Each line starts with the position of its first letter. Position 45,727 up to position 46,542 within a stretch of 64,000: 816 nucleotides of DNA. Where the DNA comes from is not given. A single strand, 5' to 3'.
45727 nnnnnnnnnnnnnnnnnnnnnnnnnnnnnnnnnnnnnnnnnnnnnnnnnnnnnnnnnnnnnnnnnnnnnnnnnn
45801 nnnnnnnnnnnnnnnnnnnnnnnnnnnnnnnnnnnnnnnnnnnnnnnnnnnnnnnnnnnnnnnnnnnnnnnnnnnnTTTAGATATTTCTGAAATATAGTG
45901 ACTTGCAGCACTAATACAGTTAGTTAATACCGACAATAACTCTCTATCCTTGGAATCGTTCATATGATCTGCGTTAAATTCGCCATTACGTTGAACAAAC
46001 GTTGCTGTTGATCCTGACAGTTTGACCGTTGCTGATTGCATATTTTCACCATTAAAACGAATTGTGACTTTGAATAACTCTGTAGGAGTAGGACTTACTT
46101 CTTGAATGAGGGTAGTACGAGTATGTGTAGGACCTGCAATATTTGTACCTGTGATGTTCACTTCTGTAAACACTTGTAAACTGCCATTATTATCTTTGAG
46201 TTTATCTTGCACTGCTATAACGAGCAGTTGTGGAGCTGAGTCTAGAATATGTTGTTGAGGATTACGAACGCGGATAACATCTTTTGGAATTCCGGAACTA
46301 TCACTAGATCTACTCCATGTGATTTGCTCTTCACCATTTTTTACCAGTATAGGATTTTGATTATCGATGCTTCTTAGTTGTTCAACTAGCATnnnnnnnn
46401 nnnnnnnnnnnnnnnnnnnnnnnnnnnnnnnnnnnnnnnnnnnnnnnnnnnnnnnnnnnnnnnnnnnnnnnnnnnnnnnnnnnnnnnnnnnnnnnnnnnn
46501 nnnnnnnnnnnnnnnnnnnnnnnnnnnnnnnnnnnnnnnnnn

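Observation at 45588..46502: Orphan 172-aa ORF inserted between rpsJ and rplC, a junction that is almost universally uninterrupted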

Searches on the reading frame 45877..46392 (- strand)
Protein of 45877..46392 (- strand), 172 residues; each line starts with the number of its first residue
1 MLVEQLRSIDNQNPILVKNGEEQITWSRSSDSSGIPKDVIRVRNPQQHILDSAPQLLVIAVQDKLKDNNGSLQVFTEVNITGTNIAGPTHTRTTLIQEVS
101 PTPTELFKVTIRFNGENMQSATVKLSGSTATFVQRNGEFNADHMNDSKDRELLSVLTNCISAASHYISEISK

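Call 4: search_protein_families(library=pfam, proteins=[window:45877-46392:-], max_evalue=10)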
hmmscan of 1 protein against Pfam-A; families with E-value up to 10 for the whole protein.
window:45877-46392:- (172 aa): 0 families

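Call 9: find_homologous_proteins(query=window:45877-46392:-, max_evalue=0.01)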
Query window:45877-46392:- (172 aa): 2 proteins with E <= 0.01 among 39 candidates.
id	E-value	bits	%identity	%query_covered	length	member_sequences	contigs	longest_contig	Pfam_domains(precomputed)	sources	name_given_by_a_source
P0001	5.3e-103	359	98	100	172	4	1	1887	-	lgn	-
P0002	1.8e-62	228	68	99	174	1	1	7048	-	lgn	-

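Call 10: find_encoding_contigs(protein=P0002, flank=10000)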
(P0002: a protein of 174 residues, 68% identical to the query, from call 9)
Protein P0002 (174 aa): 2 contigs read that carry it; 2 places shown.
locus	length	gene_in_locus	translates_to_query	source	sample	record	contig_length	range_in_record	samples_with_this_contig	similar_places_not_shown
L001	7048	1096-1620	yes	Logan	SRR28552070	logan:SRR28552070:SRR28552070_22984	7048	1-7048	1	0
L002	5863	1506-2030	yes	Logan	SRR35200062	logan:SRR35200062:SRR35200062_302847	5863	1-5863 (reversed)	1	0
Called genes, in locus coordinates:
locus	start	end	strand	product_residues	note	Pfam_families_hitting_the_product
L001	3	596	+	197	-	?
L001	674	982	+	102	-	PF00338:Ribosomal_S10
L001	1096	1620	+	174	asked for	-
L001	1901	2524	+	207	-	PF00297:Ribosomal_L3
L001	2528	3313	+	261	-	PF00573:Ribosomal_L4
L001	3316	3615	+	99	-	PF00276:Ribosomal_L23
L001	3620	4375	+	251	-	PF00181:Ribosomal_L2_N, PF03947:Ribosomal_L2_C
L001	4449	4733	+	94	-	PF00203:Ribosomal_S19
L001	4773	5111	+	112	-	PF00237:Ribosomal_L22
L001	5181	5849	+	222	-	PF07650:KH_2, PF00189:Ribosomal_S3_C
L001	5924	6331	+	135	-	PF00252:Ribosomal_L16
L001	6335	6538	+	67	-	PF00831:Ribosomal_L29 (weak)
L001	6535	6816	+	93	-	PF00366:Ribosomal_S17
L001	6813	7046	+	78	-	?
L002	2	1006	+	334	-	?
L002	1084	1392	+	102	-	PF00338:Ribosomal_S10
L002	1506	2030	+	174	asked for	-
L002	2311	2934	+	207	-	PF00297:Ribosomal_L3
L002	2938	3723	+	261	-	PF00573:Ribosomal_L4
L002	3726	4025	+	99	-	PF00276:Ribosomal_L23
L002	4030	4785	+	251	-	PF00181:Ribosomal_L2_N, PF03947:Ribosomal_L2_C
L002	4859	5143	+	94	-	PF00203:Ribosomal_S19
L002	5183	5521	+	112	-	PF00237:Ribosomal_L22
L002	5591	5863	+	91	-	?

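Call 11: find_encoding_contigs(protein=P0001, flank=10000)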
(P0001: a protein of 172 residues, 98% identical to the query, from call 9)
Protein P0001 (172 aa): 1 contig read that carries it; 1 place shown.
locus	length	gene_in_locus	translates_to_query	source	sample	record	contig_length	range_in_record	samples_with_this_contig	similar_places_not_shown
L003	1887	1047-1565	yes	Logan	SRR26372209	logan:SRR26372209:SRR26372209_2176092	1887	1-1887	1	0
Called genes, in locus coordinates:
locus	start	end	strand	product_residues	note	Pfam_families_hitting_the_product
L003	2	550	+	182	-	?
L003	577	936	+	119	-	PF00338:Ribosomal_S10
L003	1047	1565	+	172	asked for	-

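Call 12: find_encoding_contigs(protein=window:45877-46392:-, flank=10000)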
Protein window:45877-46392:- (172 aa): 10 contigs read that carry it; 6 places shown.
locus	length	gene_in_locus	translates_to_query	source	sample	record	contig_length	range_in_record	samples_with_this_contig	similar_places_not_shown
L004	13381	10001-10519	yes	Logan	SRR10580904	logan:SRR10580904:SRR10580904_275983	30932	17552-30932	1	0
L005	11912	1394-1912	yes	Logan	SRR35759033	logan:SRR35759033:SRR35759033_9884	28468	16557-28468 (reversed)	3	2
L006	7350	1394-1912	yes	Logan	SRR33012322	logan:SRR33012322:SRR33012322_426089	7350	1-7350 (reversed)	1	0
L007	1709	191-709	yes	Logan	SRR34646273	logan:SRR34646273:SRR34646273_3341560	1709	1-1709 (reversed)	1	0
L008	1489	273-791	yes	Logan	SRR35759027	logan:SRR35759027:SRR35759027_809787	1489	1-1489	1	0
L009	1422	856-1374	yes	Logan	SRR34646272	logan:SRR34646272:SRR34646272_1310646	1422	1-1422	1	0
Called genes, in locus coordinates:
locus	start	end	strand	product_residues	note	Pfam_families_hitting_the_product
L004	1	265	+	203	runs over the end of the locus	PF00730:HhH-GPD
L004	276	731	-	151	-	PF00258:Flavodoxin_1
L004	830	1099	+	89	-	PF13239:2TM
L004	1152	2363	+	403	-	PF09903:DUF2130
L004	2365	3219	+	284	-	PF01261:AP_endonuc_2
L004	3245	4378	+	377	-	PF04519:Bactofilin, PF26514:DUF8173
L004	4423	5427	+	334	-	PF02674:Colicin_V, PF00188:CAP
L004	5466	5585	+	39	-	-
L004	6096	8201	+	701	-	PF00009:GTP_EFTU, PF22042:EF-G_D2, PF03144:GTP_EFTU_D2, PF14492:EFG_III, PF16658:RF3_C (weak), PF03764:EFG_IV, PF00679:EFG_C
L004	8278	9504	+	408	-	PF00009:GTP_EFTU, PF03144:GTP_EFTU_D2, PF03143:GTP_EFTU_D3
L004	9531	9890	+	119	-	PF00338:Ribosomal_S10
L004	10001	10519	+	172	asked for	-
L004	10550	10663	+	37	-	-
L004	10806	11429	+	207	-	PF00297:Ribosomal_L3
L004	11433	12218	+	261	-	PF00573:Ribosomal_L4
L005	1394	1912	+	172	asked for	-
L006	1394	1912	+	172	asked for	-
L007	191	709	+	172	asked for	-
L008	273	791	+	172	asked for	-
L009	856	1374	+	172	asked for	-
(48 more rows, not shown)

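Call 20: predict_structure(alignment_id=A1)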
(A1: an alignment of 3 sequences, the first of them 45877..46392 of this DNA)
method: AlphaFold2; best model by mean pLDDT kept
length: 172 residues; sequences in the alignment: 3
mean_pLDDT: 40.0   pTM: 0.40
mean pLDDT of the five models: 40.0, 35.8, 34.4, 33.3, 32.7
residues with pLDDT >= 90: 0; 70-90: 0; 50-70: 44; < 50: 128
segments of 3 or more residues with pLDDT < 50: 1-107, 112-117, 162-172
pLDDT, mean of each block of 10 residues (from residue 1): 41 40 37 39 36 32 28 29 24 23 41 48 56 54 55 54 45 37
secondary structure, 60 per line:
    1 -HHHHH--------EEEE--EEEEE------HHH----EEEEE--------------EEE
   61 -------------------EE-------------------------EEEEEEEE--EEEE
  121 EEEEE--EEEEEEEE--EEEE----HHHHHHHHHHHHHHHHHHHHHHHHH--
elements in order: H2-6 E15-18 E21-25 E39-43 E58-60 E107-114 E117-125 E128-135 E138-141 H146-170
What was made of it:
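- Tried and rejected: The first AF2 run on 3 sequences gave pLDDT 40 and was useless (call 20).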

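Call 21: search_protein_representatives(alignment_id=A1)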
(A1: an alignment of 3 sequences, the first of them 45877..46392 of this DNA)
Query: 3 sequences, 172 profile positions. Proteins with E-value up to 0.001 (for the whole library): 3; up to 1e-10: 2; up to 1e-30: 1. The best 3 are listed.
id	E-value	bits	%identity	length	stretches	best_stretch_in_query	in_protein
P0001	8.8e-109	377.3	-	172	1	1-172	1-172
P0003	5.2e-20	88.3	-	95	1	78-171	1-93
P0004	3.8e-05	39.9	-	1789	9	65-102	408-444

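Call 24: find_encoding_contigs(protein=P0003, flank=10000)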
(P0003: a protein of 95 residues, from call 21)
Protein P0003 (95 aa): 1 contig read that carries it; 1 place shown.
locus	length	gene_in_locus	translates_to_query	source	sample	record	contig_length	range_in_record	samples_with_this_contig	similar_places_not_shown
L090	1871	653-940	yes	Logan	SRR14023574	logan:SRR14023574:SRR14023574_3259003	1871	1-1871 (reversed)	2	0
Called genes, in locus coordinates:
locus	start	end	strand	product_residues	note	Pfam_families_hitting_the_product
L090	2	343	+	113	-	?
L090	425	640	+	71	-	-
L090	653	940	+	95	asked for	-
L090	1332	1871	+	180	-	?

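Call 25: search_protein_families(library=phrogs, proteins=[window:45877-46392:-, P0002, P0003], max_evalue=1)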
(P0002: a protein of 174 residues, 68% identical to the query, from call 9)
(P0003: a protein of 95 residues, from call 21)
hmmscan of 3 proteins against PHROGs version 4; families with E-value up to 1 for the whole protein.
window:45877-46392:- (172 aa): 0 families

P0002 (174 aa): 0 families

P0003 (95 aa): 0 families

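Call 26: search_protein_families(library=padloc, proteins=[window:45877-46392:-, P0002, P0003], max_evalue=1)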
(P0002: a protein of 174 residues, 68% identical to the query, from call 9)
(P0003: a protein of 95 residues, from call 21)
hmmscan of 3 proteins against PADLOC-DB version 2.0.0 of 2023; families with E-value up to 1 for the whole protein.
window:45877-46392:- (172 aa): 0 families

P0002 (174 aa): 0 families

P0003 (95 aa): 0 families

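Call 27: search_protein_families(library=ncbifam, proteins=[window:45877-46392:-, P0002, P0003], max_evalue=1)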
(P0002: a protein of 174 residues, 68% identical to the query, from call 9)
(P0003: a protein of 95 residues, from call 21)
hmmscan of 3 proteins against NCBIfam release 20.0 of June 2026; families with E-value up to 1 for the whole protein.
window:45877-46392:- (172 aa): 0 families

P0002 (174 aa): 0 families

P0003 (95 aa): 1 family
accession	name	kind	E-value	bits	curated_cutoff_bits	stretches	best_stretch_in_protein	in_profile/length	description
NF004945.0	PRK06292.2-3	equivalog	0.018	14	494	1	30-90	390-449/457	dihydrolipoyl dehydrogenase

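Call 34: find_homologous_proteins(query=A3, max_evalue=1)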
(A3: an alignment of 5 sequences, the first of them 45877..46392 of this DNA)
Query A3 (5 sequences) (172 aa, profile of the alignment): 7 proteins with E <= 1 among 8000 candidates.
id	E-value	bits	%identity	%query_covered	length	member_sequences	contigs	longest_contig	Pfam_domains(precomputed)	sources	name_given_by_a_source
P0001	5.1e-87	308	98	100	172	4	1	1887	-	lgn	-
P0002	6.3e-85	301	68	99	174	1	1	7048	-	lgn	-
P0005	2.5e-75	270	53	99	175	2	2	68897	-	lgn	-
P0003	5.6e-39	152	49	53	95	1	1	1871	-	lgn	-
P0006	8.5e-30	122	58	38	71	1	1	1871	-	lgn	-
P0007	7.5e-21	93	23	93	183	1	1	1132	-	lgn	-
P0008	5.4e-18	83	23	93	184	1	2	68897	-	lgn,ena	-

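Call 35: find_encoding_contigs(protein=P0005, flank=10000)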
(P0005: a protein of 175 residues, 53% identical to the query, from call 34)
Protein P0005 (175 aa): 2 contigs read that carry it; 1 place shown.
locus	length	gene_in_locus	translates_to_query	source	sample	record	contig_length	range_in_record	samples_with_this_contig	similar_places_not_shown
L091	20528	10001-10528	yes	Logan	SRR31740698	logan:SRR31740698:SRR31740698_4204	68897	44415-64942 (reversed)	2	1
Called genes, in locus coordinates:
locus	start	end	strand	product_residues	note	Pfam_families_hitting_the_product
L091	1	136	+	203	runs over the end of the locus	PF00730:HhH-GPD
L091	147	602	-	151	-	PF00258:Flavodoxin_1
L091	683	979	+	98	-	PF13239:2TM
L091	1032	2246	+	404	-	PF09903:DUF2130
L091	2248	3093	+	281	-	PF01261:AP_endonuc_2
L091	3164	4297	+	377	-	PF04519:Bactofilin (weak), PF26514:DUF8173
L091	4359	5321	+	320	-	PF02674:Colicin_V, PF00188:CAP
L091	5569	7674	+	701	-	PF00009:GTP_EFTU, PF22042:EF-G_D2, PF03144:GTP_EFTU_D2, PF14492:EFG_III, PF16658:RF3_C (weak), PF03764:EFG_IV, PF00679:EFG_C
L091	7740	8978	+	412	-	PF00009:GTP_EFTU, PF03144:GTP_EFTU_D2, PF03143:GTP_EFTU_D3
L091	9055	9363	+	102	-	PF00338:Ribosomal_S10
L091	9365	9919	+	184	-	-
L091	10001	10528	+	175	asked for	-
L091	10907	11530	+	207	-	PF00297:Ribosomal_L3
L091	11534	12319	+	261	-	PF00573:Ribosomal_L4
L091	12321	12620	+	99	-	PF00276:Ribosomal_L23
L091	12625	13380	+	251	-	PF00181:Ribosomal_L2_N, PF03947:Ribosomal_L2_C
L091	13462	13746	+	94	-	PF00203:Ribosomal_S19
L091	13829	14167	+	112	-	PF00237:Ribosomal_L22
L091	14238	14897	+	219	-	PF07650:KH_2, PF00189:Ribosomal_S3_C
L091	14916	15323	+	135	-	PF00252:Ribosomal_L16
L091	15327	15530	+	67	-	PF00831:Ribosomal_L29 (weak)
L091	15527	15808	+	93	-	PF00366:Ribosomal_S17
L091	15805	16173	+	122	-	PF00238:Ribosomal_L14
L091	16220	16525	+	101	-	PF00467:KOW, PF17136:ribosomal_L24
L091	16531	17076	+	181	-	PF00281:Ribosomal_L5, PF00673:Ribosomal_L5_C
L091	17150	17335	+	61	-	PF00253:Ribosomal_S14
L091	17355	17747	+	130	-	PF00410:Ribosomal_S8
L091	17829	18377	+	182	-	PF00347:Ribosomal_L6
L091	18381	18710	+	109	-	PF00861:Ribosomal_L18p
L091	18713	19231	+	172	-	PF00333:Ribosomal_S5, PF03719:Ribosomal_S5_C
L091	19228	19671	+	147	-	PF00828:Ribosomal_L27A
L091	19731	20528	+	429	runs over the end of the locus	PF00344:SecY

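Call 36: find_encoding_contigs(protein=P0007, flank=10000)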
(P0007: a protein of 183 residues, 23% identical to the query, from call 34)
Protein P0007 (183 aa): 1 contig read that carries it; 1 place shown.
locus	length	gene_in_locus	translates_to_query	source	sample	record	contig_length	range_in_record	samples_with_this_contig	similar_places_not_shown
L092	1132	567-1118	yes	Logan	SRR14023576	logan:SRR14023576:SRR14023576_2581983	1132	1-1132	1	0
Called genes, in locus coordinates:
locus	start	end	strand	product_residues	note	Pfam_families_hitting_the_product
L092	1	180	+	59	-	?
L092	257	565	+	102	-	PF00338:Ribosomal_S10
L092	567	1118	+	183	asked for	-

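Call 41: find_homologous_proteins(query=A4, max_evalue=10)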
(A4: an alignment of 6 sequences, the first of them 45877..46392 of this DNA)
Query A4 (6 sequences) (172 aa, profile of the alignment): 5 proteins with E <= 10 among 5361 candidates.
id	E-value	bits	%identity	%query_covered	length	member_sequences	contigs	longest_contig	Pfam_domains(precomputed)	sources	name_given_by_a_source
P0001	5.6e-86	305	98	100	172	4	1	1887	-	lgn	-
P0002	7.6e-80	285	68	99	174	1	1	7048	-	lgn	-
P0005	8.9e-79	281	53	99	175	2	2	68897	-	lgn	-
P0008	6.8e-58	213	23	93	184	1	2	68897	-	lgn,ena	-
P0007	3.0e-56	208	23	93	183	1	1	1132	-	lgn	-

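Call 42: find_related_loci(query=A4, collection=metagenome_contigs, flank=3000)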
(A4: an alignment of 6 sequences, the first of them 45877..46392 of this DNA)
Query A4 (172 aa) in metagenome_contigs; peptide patterns used: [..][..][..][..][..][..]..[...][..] (x = any residue, [..] = any of these).
33 stretches matched a pattern, but none encodes a relative of the query by tblastn (E <= 1e-3).
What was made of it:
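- Three searches of 5.8 billion proteins, one exhaustive HMM search of 1.84 billion representatives and a metagenome scan found no other real family members (the only extra hit, P0004, looks spurious) (calls 9, 21, 34, 41, 42).
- Tried and rejected: The metagenome scan with the family alignment found no relative (call 42).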

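Call 48: predict_structure(alignment_id=A4)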
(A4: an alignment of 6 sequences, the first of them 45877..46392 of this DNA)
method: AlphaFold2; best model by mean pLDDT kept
length: 172 residues; sequences in the alignment: 6
mean_pLDDT: 77.2   pTM: 0.76
mean pLDDT of the five models: 77.2, 70.0, 65.0, 52.5, 40.6
residues with pLDDT >= 90: 28; 70-90: 105; 50-70: 25; < 50: 14
segments of 3 or more residues with pLDDT < 50: 87-100
pLDDT, mean of each block of 10 residues (from residue 1): 58 70 84 79 85 86 81 85 66 41 82 83 87 79 71 90 87 71
secondary structure, 60 per line:
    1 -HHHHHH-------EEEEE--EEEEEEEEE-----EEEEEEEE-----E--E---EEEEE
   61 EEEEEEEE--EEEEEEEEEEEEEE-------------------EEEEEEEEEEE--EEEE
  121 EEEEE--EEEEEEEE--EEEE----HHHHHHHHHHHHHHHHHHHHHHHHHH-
elements in order: H2-7 E15-19 E22-30 E36-43 E56-68 E71-84 E104-114 E117-125 E128-135 E138-141 H146-171
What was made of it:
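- Closest known: Helix-grip and cup folds. Same: The order of secondary structure is similar: a short N-terminal helix, an antiparallel beta meander, then a long C-terminal helix (call 48).
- AlphaFold2 on only 6 sequences gives pLDDT 77 and pTM 0.76 (call 48). The AF2 model is confident from a 6-sequence alignment (call 48).
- Tried and rejected: The second, on 6 sequences, worked (call 48).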

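Call 52: fold_search(model_id=the predicted structure, library=pdb)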
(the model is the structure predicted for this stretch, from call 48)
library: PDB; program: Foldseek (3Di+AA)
matches with E <= 10: 459; with E <= 0.001: 0
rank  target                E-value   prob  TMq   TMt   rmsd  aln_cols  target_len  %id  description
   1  2e3s                  1.3e-02  0.20  0.16  0.14  18.3       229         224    9  Crystal structure of CERT START domain co-crystallized with C24-ceramide (P21) (released 2007-12-18)
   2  5zyh                  6.7e-02  0.13  0.17  0.13  17.4       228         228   10  Crystal structure of CERT START domain in complex with compound E5 (released 2019-02-27)
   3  2z9y                  7.0e-02  0.11  0.16  0.13  20.5       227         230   10  Crystal structure of CERT START domain in complex with C10-diacylglycerol (released 2008-02-12)
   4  3otl_B                9.2e-02  0.18  0.16  0.18  16.0       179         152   11  Three-dimensional Structure of the putative uncharacterized protein from Rhizobium leguminosarum at the resolution 1.9 (released 2010-09-22)
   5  2r55_A                9.2e-02  0.16  0.20  0.17  17.9       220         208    6  Human StAR-related lipid transfer protein 5 (released 2007-09-18)
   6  6qfy_B                9.7e-02  0.21  0.19  0.14  19.2       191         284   10  CRYSTAL STRUCTURE OF PORCINE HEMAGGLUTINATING ENCEPHALOMYELITIS VIRUS SPIKE PROTEIN LECTIN DOMAIN (released 2019-02-06)
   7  6qfy_A                1.1e-01  0.23  0.20  0.15  18.8       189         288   12  CRYSTAL STRUCTURE OF PORCINE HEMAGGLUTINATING ENCEPHALOMYELITIS VIRUS SPIKE PROTEIN LECTIN DOMAIN (released 2019-02-06)
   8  3h3q_B                1.3e-01  0.09  0.16  0.13  19.2       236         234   10  Crystal structure of the CERT START domain in complex with HPA-13 (released 2010-03-02)
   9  6jhy_A                1.4e-01  0.35  0.24  0.16  12.8       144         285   14  Crystal Structure of the S1 subunit N-terminal domain from DcCoV UAE-HKU23 spike protein (released 2019-07-24)
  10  6uxd_B                1.4e-01  0.28  0.22  0.19  16.5       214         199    8  2.0A resolution structure of the hypothetical protein CT021 from Chlamydia trachomatis (released 2020-11-11)
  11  1bp1                  1.6e-01  0.09  0.16  0.07  22.4       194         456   10  CRYSTAL STRUCTURE OF BPI, THE HUMAN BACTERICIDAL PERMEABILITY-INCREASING PROTEIN (released 1997-09-04)
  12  1em2                  1.7e-01  0.14  0.20  0.17  17.6       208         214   10  Star-related lipid transport domain of MLN64 (released 2000-05-02)
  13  5tod_D                1.7e-01  0.09  0.16  0.17  16.4       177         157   10  Transmembrane protein 24 SMP domain (released 2017-03-01)
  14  9r6o_A                2.0e-01  0.28  0.23  0.16  12.2       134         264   15  Local refinement of the N-terminal domain (NTD) and receptor binding domain (RBD) from the Porcine hemagglutinating en (released 2025-08-06)
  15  6uxd_A                2.2e-01  0.28  0.22  0.19  15.6       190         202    7  2.0A resolution structure of the hypothetical protein CT021 from Chlamydia trachomatis (released 2020-11-11)
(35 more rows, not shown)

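Call 55: search_solved_structures(query=A4, max_evalue=10)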
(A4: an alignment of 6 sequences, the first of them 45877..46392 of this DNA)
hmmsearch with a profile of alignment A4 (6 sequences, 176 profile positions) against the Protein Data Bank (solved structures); distinct sequences matched with E-value up to 10: 1.
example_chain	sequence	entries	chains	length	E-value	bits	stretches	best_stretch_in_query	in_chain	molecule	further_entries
1x6d_A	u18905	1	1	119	0.89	12.6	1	69-112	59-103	Interleukin-16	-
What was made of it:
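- Tried and rejected: The PDB sequence profile search gave only interleukin-16 at E 0.89 (call 55).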
